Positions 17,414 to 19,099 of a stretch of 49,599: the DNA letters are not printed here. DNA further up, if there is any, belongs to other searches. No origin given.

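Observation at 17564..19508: Translationally coupled OLD/ABC-ATPase plus small partner: candidate two-gene anti-phage module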

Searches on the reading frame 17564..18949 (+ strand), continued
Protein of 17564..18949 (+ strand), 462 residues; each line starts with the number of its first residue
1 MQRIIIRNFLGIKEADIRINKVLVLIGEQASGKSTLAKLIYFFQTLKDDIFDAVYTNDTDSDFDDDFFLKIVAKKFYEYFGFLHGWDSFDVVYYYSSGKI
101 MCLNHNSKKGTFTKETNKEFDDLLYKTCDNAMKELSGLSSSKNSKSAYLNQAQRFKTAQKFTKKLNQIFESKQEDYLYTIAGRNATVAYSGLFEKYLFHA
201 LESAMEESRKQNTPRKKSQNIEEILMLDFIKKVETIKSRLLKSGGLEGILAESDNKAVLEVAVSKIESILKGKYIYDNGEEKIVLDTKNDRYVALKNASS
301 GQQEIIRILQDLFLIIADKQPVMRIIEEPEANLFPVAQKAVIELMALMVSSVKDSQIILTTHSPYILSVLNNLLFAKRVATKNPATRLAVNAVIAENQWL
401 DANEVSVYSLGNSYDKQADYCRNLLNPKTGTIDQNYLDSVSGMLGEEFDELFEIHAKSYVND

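Call 67: search_protein_families(library=pfam, alignment_id=A5, max_evalue=0.00001)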
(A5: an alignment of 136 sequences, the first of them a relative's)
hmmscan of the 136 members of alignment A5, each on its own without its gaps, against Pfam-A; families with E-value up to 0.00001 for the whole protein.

A. member 1, L007:3265-4170:+ (302 aa): 6 families
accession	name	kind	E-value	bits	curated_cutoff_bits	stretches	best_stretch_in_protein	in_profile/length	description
PF07726.17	AAA_3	-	1.1e-63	213.4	27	1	35-165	1-131/131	ATPase family associated with various cellular activities (AAA)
PF17863.7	AAA_lid_2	-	1.2e-21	76.7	22.7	1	228-285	2-61/74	AAA lid domain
PF07728.20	AAA_5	-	7.3e-13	49.1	22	1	41-163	7-139/139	AAA domain (dynein-related subfamily)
PF20030.5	bpMoxR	-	1.5e-09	37.7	27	1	4-192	2-186/205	MoxR domain in the MoxR-vWA-beta-propeller ternary systems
PF00004.35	AAA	-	6.3e-07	30.3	21.2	1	41-146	6-110/131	ATPase family associated with various cellular activities (AAA)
PF01078.27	Mg_chelatase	-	2e-06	27.8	20.3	0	15-54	4-43/207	Magnesium chelatase, subunit ChlI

B. families by the number of members that match (of 136 scanned): 203 families (the first 25 are shown)
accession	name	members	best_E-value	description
PF02321.23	OEP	3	3.5e-47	Outer membrane efflux protein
PF00326.27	Peptidase_S9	3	4.1e-40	Prolyl oligopeptidase family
PF00561.26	Abhydrolase_1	3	3.7e-29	alpha/beta hydrolase fold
PF03432.20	Relaxase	3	3.1e-28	MobA/VirD2-like, nuclease domain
PF00004.35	AAA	3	1.4e-18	ATPase family associated with various cellular activities (AAA)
PF20434.5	BD-FAE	3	7.9e-14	BD-FAE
PF07728.20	AAA_5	3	2.8e-13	AAA domain (dynein-related subfamily)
PF01738.24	DLH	3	2.1e-09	Dienelactone hydrolase family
PF01716.24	MSP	2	2.2e-97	Manganese-stabilising protein / photosystem II polypeptide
PF02786.22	CPSase_L_D2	2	7.7e-82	Carbamoyl-phosphate synthase L chain, ATP binding domain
PF07726.17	AAA_3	2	1.1e-63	ATPase family associated with various cellular activities (AAA)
PF00009.33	GTP_EFTU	2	1.6e-54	Elongation factor Tu GTP binding domain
PF02878.22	PGM_PMM_I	2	1.2e-45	Phosphoglucomutase/phosphomannomutase, alpha/beta/alpha domain I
PF16658.11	RF3_C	2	3.8e-45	Class II release factor RF3, C-terminal domain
PF02737.24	3HCDH_N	2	5.4e-41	3-hydroxyacyl-CoA dehydrogenase, NAD binding domain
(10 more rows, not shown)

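Call 69: search_protein_families(library=phrogs, proteins=[L105:3-1598:-, L105:2150-3037:+, L105:3090-3860:-, L105:4400-5089:-, L105:8689-9228:-, L105:9233-9622:-, L105:11637-12755:-, L087:388-4128:+, L087:4128-5924:+, L092:3471-5963:+], max_evalue=0.00001)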
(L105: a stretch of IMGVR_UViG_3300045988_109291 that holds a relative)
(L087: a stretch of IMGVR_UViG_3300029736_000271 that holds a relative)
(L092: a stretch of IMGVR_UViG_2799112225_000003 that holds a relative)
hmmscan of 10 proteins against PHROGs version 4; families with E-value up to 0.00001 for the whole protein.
L105:3-1598:- (532 aa): 5 families
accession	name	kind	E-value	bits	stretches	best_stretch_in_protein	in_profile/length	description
phrog_14295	-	unknown function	3.3e-139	466.8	1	2-501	1-492/1439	-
phrog_14476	-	head and packaging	2e-47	162.8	1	140-489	108-451/1103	virion structural protein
phrog_20660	-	tail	1.8e-25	90.5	1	155-529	59-470/1106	tail length tape measure protein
phrog_30292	-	unknown function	1.3e-16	61.3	1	313-503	116-304/677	-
phrog_9959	-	tail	1.4e-10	40.4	1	377-483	510-615/1708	tail length tape measure protein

L105:2150-3037:+ (296 aa): 0 families

L105:3090-3860:- (257 aa): 16 families
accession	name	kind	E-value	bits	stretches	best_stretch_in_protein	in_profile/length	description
phrog_130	-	transcription regulation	4.2e-99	333.7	1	1-255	157-412/480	anti-repressor Ant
phrog_2899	-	transcription regulation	2e-46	159.7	1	1-161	4-171/263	anti-repressor Ant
phrog_9438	-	transcription regulation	2.7e-45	154.1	1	143-255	2-115/121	anti-repressor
phrog_63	-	transcription regulation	3.7e-44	152.8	1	60-253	178-358/431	anti-repressor Ant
phrog_463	-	transcription regulation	2.7e-32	113.3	1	1-148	2-149/250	anti-repressor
phrog_2593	-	transcription regulation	3.8e-29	103.2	1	3-142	18-172/255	anti-repressor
phrog_25722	-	unknown function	4.2e-23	82.8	1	1-116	1-115/150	-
phrog_7940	-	unknown function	5.8e-23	82.8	1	1-112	1-110/252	-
phrog_15968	-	transcription regulation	3.4e-22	79.5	1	187-254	1-69/73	anti-repressor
phrog_245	-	transcription regulation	6e-22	79.5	1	1-180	30-209/319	anti-repressor Ant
phrog_2011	-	transcription regulation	1.2e-21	78.6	1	5-114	2-121/275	anti-repressor Ant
phrog_5060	-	transcription regulation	1.4e-21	78.5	1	14-139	16-149/224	anti-repressor Ant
phrog_9976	-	transcription regulation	9.3e-15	56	1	20-134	15-130/188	anti-repressor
phrog_2977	-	transcription regulation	2e-14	54.6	1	1-85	61-147/150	anti-repressor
phrog_7347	-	unknown function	2.2e-07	32.1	1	68-113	6-50/78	-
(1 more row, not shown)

L105:4400-5089:- (230 aa): 12 families
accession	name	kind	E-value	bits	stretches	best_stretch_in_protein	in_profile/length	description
phrog_995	-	transcription regulation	5.6e-51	174.8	1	20-128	111-219/307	transcriptional regulator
phrog_518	-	transcription regulation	2.3e-46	159.5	1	19-124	13-118/268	Rha-like transcriptional regulator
phrog_821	-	transcription regulation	7.2e-44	151.6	1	21-120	155-254/324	transcriptional regulator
phrog_18886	-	unknown function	1.5e-39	137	1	27-121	16-114/269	-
phrog_373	-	transcription regulation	5.7e-33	115.7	1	17-194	87-259/373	anti-repressor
phrog_2657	-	transcription regulation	9.4e-33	114.5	1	19-156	13-152/243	transcriptional regulator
phrog_63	-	transcription regulation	6.3e-19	69.6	1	5-127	104-232/431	anti-repressor Ant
phrog_15204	-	transcription regulation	2.9e-15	56.8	1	19-68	26-75/79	anti-repressor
phrog_10324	-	transcription regulation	9.1e-14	52.8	1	29-116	5-100/205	anti-repressor Ant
phrog_17716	-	unknown function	6.2e-09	37.6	1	92-124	1-33/101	-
phrog_20738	-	transcription regulation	1.7e-06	29.8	1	85-127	4-46/103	anti-repressor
phrog_8244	-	unknown function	6e-06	26.6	1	21-128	149-257/383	-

L105:8689-9228:- (180 aa): 1 family
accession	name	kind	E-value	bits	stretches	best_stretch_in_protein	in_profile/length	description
phrog_14600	-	unknown function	2.7e-54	184.7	1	1-175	3-175/178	-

L105:9233-9622:- (130 aa): 1 family
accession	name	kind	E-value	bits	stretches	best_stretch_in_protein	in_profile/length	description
phrog_5597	-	unknown function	6.8e-38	130.6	1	1-130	1-138/138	-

L105:11637-12755:- (373 aa): 1 family
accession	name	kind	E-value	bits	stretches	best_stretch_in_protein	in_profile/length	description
phrog_29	-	head and packaging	1.9e-19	71.2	1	4-360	24-354/439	major head protein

L087:388-4128:+ (1247 aa): 10 families
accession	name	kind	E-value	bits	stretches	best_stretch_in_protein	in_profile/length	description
phrog_28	-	tail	3.1e-34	119.8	1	28-1043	145-1072/1228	tail length tape measure protein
phrog_991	-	tail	3.1e-28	99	1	10-550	131-671/1966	tail length tape measure protein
phrog_9696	-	tail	5.1e-25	88.5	1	129-440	29-353/1415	tail length tape measure protein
phrog_1533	-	tail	4.5e-24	85.1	1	22-651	106-745/1688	tail length tape measure protein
phrog_1272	-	tail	2.9e-19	69.4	1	8-546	78-673/1606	tail length tape measure protein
phrog_4704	-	tail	1e-17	65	1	18-490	56-544/625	tail length tape measure protein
phrog_9959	-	tail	1.8e-10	40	1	491-1055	456-1010/1708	tail length tape measure protein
phrog_1293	-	tail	2.3e-10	40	1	251-483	255-509/1424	tail length tape measure protein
phrog_167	-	tail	5.5e-09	35.3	1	17-510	127-598/1555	tail length tape measure protein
phrog_5218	-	unknown function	1e-06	28.2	1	20-664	63-790/1599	-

L087:4128-5924:+ (599 aa): 0 families

L092:3471-5963:+ (831 aa): 3 families
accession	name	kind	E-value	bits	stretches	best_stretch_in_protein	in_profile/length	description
phrog_156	-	head and packaging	3.5e-159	532.4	1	69-757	16-671/681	portal protein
phrog_18470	-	head and packaging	2.1e-43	149.1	1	67-268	24-221/232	portal protein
phrog_24564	-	unknown function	3.4e-14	53.8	1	547-704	6-158/212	-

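Call 70: search_solved_structures(query=A3, max_evalue=0.001)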
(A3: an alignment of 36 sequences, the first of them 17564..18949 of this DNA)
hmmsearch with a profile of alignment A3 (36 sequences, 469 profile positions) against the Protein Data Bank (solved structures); distinct sequences matched with E-value up to 0.001: 5.
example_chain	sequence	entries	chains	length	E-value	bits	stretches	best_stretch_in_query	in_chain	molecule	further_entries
6p74_A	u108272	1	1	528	9.4e-09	37.9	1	331-420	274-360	Putative ATP-dependent endonuclease of the OLD family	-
9vkz_A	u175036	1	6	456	0.00029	23.1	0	233-376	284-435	Retron Ec78 probable ATPase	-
9vh1_D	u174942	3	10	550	0.00039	22.7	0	266-376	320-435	Retron Ec78 probable ATPase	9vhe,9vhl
9u9y_A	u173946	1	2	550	0.00064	22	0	293-376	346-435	AAA family ATPase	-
9kjx_B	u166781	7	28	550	0.00064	22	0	293-376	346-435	AAA family ATPase | Retron I-A effector PtuA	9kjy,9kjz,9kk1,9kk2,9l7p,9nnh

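Call 77: search_protein_families(library=padloc, alignment_id=A3, max_evalue=1e-15)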
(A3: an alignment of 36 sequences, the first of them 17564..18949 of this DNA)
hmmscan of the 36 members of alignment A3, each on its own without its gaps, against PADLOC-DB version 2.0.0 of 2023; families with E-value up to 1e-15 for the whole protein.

A. member 1, window:17564-18949:+ (462 aa): 7 families
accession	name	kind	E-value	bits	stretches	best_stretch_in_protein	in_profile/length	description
PDLC02979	AriA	-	4.6e-42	143.1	1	2-367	4-373/373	-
PDLC04562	PDC-M29A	-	5.8e-29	99.5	1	320-456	271-408/410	-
PDLC02980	AriA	-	3.6e-21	74.4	0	159-368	110-304/304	-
PDLC04033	PD-T4-4_A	-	7.1e-19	66.3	1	211-453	224-445/460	-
PDLC04710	PDC-M56A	-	3e-17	60.7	0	278-375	193-293/382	-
PDLC03878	NsnB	-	4.1e-17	61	1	1-377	2-291/345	-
PDLC02335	AbiLi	-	6.7e-16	56.2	0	8-370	57-243/326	AbiLi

B. families by the number of members that match (of 36 scanned): 12 families
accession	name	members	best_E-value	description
PDLC02979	AriA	36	7.9e-48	-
PDLC04562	PDC-M29A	36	2e-30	-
PDLC04033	PD-T4-4_A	34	1.4e-23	-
PDLC03878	NsnB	33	1e-21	-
PDLC04710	PDC-M56A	20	9.8e-20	-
PDLC02980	AriA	12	3.6e-21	-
PDLC04664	PDC-M47A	3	1.2e-17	-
PDLC02335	AbiLi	3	2.6e-16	AbiLi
PDLC04214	HEC-02A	3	4e-16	-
PDLC02981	AriAB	1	6.8e-16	-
PDLC00070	GajA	1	7.9e-16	AAA ATPase domain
PDLC02358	Old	1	9.8e-16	Old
